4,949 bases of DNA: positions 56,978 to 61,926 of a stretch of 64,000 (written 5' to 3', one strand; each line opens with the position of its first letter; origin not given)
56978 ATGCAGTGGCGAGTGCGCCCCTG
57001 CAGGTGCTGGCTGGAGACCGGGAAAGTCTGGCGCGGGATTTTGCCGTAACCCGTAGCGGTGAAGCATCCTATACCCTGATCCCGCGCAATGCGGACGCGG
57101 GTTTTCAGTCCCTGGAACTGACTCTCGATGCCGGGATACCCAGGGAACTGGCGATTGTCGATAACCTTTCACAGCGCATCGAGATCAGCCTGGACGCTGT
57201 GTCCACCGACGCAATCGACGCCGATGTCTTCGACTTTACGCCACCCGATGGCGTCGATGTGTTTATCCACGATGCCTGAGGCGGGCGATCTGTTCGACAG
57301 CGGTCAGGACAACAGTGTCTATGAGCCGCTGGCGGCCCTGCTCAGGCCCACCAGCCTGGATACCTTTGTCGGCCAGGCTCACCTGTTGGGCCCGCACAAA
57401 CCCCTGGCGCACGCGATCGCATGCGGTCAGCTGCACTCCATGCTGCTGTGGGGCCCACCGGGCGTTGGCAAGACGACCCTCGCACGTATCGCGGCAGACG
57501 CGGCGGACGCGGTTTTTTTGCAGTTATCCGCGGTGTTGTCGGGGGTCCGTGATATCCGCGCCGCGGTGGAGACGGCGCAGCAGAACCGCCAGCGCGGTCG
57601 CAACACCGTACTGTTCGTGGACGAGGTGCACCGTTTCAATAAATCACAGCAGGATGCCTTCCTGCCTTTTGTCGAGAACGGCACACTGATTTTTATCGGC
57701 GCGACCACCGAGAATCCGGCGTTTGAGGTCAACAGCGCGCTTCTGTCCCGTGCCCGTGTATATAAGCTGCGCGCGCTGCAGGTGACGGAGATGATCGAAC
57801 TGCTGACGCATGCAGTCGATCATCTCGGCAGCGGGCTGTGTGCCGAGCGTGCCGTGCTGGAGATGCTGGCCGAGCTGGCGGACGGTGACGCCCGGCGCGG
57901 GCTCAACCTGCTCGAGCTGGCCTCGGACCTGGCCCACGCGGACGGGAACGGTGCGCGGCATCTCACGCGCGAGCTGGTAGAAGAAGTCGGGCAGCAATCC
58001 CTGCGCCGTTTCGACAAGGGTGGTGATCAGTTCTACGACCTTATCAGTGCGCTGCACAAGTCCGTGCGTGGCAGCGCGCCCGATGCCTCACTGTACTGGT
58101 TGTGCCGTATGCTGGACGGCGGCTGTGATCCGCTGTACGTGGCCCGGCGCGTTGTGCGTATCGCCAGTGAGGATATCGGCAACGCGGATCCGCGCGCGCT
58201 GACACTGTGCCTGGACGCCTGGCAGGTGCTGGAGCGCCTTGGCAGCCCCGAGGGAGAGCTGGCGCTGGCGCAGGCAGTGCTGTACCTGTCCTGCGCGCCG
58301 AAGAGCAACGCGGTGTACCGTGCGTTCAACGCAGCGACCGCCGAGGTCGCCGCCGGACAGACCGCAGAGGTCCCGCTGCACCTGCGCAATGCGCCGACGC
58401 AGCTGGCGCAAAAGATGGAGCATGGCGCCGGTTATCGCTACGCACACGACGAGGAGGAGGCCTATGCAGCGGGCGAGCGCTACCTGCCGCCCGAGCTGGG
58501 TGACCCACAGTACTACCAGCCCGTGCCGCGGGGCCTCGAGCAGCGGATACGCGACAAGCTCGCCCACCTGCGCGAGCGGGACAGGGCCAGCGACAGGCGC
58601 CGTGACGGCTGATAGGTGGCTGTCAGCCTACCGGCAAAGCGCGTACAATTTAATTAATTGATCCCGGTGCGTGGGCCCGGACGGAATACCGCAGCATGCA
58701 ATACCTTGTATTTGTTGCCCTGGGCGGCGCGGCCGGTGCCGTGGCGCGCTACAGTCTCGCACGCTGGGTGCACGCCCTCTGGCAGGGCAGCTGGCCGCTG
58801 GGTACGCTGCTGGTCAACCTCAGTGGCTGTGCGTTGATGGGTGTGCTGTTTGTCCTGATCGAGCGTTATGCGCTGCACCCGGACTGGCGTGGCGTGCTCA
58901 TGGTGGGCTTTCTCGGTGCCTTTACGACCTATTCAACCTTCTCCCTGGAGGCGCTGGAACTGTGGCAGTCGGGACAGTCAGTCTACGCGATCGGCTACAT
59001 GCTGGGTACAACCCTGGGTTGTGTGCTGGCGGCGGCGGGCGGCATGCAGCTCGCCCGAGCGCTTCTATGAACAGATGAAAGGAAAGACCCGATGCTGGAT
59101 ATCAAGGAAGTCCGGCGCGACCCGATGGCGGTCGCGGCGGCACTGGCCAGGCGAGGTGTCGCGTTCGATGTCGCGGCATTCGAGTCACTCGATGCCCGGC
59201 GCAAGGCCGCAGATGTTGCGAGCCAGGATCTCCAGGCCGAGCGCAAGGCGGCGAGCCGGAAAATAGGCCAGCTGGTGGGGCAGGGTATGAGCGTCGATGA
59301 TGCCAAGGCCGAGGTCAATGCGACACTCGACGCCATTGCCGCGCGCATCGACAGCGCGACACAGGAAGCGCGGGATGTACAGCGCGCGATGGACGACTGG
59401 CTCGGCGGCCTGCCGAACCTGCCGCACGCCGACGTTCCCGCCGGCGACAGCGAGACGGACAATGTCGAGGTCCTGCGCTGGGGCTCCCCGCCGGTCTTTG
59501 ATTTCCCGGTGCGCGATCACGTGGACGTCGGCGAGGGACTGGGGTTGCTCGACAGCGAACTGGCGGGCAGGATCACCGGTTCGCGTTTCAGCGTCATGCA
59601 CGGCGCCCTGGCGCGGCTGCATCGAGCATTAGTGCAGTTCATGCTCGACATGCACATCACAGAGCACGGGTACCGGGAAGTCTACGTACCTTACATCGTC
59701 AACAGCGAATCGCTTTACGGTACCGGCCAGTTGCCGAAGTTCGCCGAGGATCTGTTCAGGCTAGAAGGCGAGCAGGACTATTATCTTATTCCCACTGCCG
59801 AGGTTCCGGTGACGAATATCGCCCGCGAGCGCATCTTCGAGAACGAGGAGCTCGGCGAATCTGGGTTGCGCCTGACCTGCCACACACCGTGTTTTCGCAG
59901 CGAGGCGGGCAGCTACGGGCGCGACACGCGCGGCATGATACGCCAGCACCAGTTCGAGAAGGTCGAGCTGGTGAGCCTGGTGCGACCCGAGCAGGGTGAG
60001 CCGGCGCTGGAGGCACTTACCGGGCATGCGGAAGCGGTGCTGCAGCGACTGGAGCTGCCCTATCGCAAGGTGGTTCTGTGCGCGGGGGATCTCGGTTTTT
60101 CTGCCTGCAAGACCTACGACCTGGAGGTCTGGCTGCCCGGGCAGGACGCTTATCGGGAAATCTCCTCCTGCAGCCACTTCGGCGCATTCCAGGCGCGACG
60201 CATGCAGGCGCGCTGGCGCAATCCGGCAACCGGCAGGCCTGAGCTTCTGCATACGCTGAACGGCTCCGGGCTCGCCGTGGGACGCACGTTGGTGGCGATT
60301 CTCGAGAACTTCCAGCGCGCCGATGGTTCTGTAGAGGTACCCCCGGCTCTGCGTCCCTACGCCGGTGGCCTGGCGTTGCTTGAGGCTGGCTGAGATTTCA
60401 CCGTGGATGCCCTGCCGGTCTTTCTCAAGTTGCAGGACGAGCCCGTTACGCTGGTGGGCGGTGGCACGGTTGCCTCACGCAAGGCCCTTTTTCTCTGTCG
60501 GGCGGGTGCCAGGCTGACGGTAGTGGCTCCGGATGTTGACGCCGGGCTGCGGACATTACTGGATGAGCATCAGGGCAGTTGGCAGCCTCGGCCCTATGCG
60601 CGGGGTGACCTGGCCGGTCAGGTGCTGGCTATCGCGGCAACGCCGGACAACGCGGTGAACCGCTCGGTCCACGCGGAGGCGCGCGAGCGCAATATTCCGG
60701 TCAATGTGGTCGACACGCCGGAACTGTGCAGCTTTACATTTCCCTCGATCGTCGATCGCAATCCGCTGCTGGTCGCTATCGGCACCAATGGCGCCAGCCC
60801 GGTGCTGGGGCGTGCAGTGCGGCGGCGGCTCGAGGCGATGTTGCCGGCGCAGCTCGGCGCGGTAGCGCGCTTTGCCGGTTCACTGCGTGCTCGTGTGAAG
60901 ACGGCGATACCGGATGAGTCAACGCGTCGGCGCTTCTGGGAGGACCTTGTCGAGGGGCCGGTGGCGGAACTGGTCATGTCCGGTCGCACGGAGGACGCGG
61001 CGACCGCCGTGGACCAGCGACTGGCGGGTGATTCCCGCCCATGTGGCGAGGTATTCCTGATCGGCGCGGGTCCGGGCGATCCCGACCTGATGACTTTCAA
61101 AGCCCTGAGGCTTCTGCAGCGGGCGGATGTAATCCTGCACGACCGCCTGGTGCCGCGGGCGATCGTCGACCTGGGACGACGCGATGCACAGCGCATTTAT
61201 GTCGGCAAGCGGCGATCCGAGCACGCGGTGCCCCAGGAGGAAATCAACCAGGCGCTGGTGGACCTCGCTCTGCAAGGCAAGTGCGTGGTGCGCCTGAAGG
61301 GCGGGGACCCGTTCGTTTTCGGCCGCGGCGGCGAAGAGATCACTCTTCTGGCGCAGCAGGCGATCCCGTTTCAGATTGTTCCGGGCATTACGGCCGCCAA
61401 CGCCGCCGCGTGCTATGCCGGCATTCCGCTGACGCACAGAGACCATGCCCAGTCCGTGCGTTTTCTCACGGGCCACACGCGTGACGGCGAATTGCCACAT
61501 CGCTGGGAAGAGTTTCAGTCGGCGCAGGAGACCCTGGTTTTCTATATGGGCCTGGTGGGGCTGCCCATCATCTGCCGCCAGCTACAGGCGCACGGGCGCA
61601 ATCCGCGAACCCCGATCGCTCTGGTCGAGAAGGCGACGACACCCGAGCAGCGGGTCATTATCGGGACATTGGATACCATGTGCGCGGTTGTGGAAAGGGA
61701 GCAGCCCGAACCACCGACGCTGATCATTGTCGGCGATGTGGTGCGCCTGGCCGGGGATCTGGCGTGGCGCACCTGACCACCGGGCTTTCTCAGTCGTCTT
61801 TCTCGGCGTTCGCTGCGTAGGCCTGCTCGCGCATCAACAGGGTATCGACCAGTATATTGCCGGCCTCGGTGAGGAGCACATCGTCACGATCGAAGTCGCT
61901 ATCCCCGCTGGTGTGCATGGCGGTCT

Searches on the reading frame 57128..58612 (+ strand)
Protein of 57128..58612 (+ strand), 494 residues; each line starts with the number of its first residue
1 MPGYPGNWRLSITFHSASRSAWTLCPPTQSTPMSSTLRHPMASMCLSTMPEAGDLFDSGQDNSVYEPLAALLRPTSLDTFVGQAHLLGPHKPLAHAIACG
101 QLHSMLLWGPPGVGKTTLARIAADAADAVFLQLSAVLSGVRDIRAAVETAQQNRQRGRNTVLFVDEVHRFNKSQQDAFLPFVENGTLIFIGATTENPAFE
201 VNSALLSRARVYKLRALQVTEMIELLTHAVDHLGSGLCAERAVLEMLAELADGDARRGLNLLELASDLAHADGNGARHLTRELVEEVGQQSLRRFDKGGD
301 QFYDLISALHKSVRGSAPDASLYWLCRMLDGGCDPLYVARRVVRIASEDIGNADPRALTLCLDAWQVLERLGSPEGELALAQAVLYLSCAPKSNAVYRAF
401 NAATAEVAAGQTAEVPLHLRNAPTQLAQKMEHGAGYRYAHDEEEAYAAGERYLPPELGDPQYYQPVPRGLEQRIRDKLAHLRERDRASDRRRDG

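Call 96: search_protein_families(library=pfam, proteins=[window:57128-58612:+], max_evalue=0.000001)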
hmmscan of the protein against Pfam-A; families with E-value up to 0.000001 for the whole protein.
window:57128-58612:+ (494 aa): 5 families
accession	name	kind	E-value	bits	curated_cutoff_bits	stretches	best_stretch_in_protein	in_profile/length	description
PF12002.13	MgsA_C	-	6.9e-65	218.4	27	1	315-481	1-166/167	MgsA AAA+ ATPase C terminal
PF16193.11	AAA_assoc_2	-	1.8e-25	89.4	34.3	1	238-314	6-81/81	AAA C-terminal domain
PF00004.35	AAA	-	1.4e-16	61.6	21.2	1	105-210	1-124/131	ATPase family associated with various cellular activities (AAA)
PF05496.18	RuvB_N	-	7.8e-13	48.9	27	1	72-191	1-118/159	Holliday junction DNA helicase RuvB P-loop domain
PF13191.12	AAA_16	-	2.6e-07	31.7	32.6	0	80-127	2-49/167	AAA ATPase domain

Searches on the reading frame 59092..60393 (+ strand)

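Call 96: search_protein_families(library=pfam, proteins=[window:59092-60393:+], max_evalue=0.000001)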
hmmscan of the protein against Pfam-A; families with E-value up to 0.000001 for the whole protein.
window:59092-60393:+ (433 aa): 2 families
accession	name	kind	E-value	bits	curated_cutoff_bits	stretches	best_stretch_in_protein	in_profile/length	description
PF00587.30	tRNA-synt_2b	-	4.2e-33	115.3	29.3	1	225-407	6-179/179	tRNA synthetase class II core domain (G, H, P, S and T)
PF02403.27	Seryl_tRNA_N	-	8.2e-19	68.3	28.2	1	1-111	1-108/108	Seryl-tRNA synthetase N-terminal domain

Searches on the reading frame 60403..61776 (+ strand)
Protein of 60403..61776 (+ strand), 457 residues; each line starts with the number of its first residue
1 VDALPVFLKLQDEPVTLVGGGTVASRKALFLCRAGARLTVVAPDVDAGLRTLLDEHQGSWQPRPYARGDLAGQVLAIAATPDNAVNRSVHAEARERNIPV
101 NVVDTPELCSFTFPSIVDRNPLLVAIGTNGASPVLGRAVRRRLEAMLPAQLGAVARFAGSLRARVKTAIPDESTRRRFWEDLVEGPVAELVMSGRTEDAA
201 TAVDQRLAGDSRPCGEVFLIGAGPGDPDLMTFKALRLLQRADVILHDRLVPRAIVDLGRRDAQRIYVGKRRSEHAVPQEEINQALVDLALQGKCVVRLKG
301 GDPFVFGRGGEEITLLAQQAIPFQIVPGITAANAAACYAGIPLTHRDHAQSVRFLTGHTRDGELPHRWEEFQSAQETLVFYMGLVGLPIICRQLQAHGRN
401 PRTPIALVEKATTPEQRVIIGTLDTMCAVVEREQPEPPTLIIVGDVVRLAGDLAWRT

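Call 96: search_protein_families(library=pfam, proteins=[window:60403-61776:+], max_evalue=0.000001)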
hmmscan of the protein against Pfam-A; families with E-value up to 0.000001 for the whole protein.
window:60403-61776:+ (457 aa): 4 families
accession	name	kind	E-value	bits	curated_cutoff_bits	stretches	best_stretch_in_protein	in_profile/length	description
PF00590.25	TP_methylase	-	3.4e-57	194.2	27.8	1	217-425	2-210/212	Tetrapyrrole (Corrin/Porphyrin) Methylases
PF13241.12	NAD_binding_7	-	1.7e-30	106.1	22.1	1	6-115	1-104/104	Putative NAD(P)-binding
PF10414.14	CysG_dimeriser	-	1.7e-19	69.7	23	1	151-207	2-58/58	Sirohaem synthase dimerisation region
PF14824.11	Sirohm_synth_M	-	9.1e-07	28.7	25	0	119-146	1-28/28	Sirohaem biosynthesis protein central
